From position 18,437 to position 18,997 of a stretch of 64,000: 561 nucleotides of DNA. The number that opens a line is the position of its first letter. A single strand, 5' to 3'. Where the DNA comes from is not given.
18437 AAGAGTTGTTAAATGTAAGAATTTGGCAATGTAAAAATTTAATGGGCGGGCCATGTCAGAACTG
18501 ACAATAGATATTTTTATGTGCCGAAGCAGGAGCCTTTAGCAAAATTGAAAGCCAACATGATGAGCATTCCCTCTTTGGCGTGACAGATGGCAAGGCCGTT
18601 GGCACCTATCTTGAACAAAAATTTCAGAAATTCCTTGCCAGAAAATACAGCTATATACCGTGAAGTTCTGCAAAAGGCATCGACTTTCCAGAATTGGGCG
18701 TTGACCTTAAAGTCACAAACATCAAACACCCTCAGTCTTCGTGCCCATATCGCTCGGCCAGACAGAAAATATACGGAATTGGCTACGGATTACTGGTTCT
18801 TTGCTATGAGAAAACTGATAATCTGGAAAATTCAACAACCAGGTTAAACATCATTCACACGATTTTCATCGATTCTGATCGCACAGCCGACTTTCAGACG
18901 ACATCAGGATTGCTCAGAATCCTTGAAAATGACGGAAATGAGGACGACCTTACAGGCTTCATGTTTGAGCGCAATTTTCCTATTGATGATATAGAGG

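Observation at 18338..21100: Low-GC islet with a relic restriction-modification pair: a decayed nuclease gene and an intact TaqI-like N6-adenine methyltransferase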

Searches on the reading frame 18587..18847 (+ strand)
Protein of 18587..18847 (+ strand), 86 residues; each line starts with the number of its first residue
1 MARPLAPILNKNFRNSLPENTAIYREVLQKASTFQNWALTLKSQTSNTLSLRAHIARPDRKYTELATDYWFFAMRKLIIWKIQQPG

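Call 3: search_protein_families(library=pfam, proteins=[window:18587-18847:+], max_evalue=0.1)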
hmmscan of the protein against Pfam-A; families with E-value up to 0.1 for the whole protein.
window:18587-18847:+ (86 aa): 0 families
